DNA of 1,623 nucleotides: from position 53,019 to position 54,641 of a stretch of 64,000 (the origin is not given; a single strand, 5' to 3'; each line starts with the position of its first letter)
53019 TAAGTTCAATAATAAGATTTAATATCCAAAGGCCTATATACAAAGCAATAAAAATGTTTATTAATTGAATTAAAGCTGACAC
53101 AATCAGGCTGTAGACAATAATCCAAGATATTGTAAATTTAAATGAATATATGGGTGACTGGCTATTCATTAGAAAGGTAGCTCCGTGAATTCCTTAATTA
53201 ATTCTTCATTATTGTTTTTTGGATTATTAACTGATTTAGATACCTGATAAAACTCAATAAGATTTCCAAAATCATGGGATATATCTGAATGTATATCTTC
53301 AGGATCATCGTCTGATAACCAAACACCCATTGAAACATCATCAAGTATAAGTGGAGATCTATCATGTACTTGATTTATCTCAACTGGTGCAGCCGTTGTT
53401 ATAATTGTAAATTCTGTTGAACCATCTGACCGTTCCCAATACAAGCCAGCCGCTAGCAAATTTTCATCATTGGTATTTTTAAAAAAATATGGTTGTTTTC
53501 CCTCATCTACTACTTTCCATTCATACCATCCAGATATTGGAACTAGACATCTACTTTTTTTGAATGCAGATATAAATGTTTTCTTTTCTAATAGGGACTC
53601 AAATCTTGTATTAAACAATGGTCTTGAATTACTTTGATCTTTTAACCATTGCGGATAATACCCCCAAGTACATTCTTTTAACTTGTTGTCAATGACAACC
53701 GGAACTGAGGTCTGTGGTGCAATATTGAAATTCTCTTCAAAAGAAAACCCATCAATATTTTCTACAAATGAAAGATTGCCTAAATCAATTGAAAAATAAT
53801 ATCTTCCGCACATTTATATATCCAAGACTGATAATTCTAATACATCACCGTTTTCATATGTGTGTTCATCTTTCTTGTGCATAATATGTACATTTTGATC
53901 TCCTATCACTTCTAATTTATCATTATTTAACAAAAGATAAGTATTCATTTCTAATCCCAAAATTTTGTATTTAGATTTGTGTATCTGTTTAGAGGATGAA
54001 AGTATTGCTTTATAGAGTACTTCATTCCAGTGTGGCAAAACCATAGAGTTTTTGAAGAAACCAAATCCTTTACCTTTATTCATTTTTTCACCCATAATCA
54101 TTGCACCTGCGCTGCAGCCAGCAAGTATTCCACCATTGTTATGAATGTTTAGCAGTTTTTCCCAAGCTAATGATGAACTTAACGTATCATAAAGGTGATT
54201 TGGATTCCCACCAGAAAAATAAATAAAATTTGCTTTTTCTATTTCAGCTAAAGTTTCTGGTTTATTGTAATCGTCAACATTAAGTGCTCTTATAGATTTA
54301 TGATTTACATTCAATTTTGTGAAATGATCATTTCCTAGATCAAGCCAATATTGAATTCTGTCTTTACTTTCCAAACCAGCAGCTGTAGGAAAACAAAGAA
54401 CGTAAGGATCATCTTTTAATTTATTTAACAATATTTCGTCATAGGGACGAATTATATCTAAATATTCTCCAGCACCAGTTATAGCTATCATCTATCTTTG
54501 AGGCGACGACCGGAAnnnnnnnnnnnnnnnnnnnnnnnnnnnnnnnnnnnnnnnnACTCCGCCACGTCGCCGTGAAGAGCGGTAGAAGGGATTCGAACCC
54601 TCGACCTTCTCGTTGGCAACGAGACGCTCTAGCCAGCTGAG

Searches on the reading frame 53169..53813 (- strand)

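Call 8: search_protein_families(library=pfam, proteins=[window:53169-53813:-], max_evalue=0.01)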
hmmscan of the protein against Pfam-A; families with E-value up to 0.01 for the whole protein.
window:53169-53813:- (214 aa): 1 family
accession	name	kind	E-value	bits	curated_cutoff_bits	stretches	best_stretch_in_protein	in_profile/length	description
PF02586.19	SRAP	-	7.2e-52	176.5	27.1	1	1-198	1-214/214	SOS response associated peptidase (SRAP)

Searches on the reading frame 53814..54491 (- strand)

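Call 8: search_protein_families(library=pfam, proteins=[window:53814-54491:-], max_evalue=0.01)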
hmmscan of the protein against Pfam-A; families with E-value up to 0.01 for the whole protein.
window:53814-54491:- (225 aa): 1 family
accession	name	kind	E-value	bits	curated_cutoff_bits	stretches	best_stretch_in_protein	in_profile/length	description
PF03575.23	Peptidase_S51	-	8.6e-15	55.4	23.9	1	17-195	18-205/206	Peptidase family S51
